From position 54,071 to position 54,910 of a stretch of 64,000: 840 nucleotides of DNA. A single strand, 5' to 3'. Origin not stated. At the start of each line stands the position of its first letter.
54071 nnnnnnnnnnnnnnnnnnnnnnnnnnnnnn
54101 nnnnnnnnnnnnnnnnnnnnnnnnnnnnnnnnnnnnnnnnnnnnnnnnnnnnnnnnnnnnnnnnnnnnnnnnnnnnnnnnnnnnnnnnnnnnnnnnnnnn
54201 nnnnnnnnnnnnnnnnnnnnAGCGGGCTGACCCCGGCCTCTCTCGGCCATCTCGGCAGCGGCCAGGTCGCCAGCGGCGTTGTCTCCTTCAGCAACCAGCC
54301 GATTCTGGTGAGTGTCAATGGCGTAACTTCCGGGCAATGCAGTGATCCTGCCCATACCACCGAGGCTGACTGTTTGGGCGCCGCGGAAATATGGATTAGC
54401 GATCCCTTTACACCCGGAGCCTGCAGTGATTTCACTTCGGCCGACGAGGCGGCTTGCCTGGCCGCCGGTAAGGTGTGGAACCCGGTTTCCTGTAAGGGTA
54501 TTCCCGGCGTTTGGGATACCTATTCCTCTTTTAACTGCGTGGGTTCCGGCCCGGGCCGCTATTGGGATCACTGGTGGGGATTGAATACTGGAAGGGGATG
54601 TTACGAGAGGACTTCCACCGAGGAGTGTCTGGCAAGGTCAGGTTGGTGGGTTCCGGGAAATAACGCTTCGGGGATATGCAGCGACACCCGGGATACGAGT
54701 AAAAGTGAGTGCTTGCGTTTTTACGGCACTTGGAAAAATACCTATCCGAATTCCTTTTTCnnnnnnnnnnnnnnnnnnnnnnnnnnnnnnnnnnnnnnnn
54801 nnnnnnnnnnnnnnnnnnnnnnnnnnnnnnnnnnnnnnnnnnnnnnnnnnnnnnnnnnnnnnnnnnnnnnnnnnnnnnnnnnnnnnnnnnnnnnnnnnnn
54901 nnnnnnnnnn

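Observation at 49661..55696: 2011-aa PilY1 homologue whose vWA motifs are split by a roughly 520-aa Cys-rich insertion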

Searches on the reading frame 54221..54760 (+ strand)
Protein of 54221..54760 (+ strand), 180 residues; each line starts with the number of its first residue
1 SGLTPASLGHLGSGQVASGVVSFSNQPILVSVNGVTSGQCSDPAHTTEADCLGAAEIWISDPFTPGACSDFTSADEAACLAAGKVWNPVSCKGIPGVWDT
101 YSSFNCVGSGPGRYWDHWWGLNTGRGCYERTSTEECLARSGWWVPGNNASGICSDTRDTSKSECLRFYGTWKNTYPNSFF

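Call 17: search_protein_families(library=pfam, proteins=[window:54221-54760:+], max_evalue=10)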
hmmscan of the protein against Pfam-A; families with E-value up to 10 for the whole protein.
window:54221-54760:+ (180 aa): 1 family
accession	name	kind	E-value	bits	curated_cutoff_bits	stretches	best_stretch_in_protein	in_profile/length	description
PF09215.16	Phage-Gp8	-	0.8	9.1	25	1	147-173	136-162/337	Bacteriophage T4, Gp8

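Call 47: find_homologous_proteins(query=window:54278-54760:+, max_evalue=0.01)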
Query window:54278-54760:+: 8 candidates shared short words with the query, none scored E <= 0.01.

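Call 66: search_protein_representatives(protein=window:54293-54760:+)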
Query: 156 residues. Proteins with E-value up to 0.001 (for the whole library): 15; up to 1e-10: 4; up to 1e-30: 2. The best 15 are listed.
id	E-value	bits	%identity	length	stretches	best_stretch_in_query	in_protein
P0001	9.2e-107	371.0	85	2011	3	1-156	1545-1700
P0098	8.8e-33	129.9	62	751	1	36-156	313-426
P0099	1.1e-11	61.2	40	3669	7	13-71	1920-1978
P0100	2.2e-11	60.2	41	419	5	3-84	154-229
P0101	2.0e-08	50.6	57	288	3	12-49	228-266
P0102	1.7e-07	47.5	42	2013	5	12-97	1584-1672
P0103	4.5e-06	42.9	50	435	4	13-36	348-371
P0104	6.7e-06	42.3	40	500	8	38-63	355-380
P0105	3.4e-05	40.1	39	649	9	26-55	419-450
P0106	4.4e-05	39.7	39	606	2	13-76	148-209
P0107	5.0e-05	39.5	41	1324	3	13-85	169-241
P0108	7.2e-05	39.0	31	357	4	49-86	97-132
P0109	8.9e-05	38.7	44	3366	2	12-67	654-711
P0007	1.2e-04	38.3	38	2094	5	1-70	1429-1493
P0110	5.3e-04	36.2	39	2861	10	11-71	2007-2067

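Call 68: search_protein_families(library=pfam, proteins=[P0099, P0100, P0101, P0103, P0106, P0107, P0110], max_evalue=0.01)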
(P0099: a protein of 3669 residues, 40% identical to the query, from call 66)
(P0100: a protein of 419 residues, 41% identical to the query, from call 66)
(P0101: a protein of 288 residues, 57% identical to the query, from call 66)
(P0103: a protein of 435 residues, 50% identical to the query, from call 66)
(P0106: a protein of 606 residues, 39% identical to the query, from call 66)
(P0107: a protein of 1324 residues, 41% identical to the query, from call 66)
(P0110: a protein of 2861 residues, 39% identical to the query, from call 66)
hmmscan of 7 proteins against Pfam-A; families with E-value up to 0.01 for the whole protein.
P0099 (3669 aa): 4 families
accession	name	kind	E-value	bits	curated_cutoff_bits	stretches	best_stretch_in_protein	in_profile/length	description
PF03160.20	Calx-beta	-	4.1e-226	737.1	27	18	2800-2911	3-118/119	Calx-beta domain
PF08522.16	BT_3987-like_N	-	1.3e-06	29.5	25.9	0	2248-2315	22-98/120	BT_3987-like, N-terminal domain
PF07811.17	TadE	-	7e-05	23.3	22.9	1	6-47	1-42/43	TadE-like protein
PF24547.1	DUF7601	-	0.00028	21.9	27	0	2024-2088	8-72/116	Domain of unknown function (DUF7601)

P0100 (419 aa): 1 family
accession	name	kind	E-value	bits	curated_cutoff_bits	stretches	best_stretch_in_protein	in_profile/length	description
PF21430.3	DTP-pb9_B-dom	-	0.0075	16.7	27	0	109-140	32-63/85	Distal tail protein pb9, B domain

P0101 (288 aa): 1 family
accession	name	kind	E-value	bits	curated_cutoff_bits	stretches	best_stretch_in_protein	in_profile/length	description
PF07963.17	N_methyl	-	0.00094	19.1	21.2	1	11-32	4-25/27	Prokaryotic N-terminal methylation motif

P0103 (435 aa): 0 families

P0106 (606 aa): 1 family
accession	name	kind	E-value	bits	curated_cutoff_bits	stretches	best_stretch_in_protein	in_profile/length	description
PF07581.17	Glug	-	1.1e-20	72.9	20.5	4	381-402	6-27/28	The GLUG motif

P0107 (1324 aa): 1 family
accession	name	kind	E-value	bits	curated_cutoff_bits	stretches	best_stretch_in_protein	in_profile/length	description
PF13385.13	Laminin_G_3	-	3.8e-05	24.3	27.6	1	237-353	47-149/151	Concanavalin A-like lectin/glucanases superfamily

P0110 (2861 aa): 0 families

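Call 69: search_protein_families(library=ncbifam, proteins=[P0100, P0110, P0101], max_evalue=0.1)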
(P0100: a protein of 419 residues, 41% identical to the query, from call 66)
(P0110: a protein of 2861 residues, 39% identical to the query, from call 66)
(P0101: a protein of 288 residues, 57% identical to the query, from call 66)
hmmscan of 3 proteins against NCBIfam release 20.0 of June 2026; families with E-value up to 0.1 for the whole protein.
P0100 (419 aa): 0 families

P0110 (2861 aa): 0 families

P0101 (288 aa): 8 families
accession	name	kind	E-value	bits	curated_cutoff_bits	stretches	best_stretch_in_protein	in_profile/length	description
NF041775.1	typeIV_PilA_Myxo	equivalog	1.5e-10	41.4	400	1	10-89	9-90/214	type IV pilin protein PilA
TIGR01710.1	typeII_sec_gspG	equivalog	0.00012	22.1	88.85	1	12-57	1-46/134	type II secretion system major pseudopilin GspG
NF007862.0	PRK10574.1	equivalog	0.00047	20.3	138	1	10-45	3-38/145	prepilin peptidase-dependent pilin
NF007800.0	PRK10506.1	equivalog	0.00052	19.9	158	1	10-56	7-54/163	prepilin peptidase-dependent protein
NF040999.1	pilin_ComGC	equivalog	0.0053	16.9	75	1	11-54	1-43/84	competence type IV pilus major pilin ComGC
NF041013.1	T4P_ComGE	equivalog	0.0055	16.8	49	1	11-50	3-42/83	competence type IV pilus minor pilin ComGE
TIGR02532.1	IV_pilin_GFxxxE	domain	0.0067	16.2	16.3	1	11-34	1-24/24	prepilin-type N-terminal cleavage/methylation domain-containing protein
TIGR01708.2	typeII_sec_gspH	equivalog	0.039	14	80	1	11-58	1-49/169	type II secretion system minor pseudopilin GspH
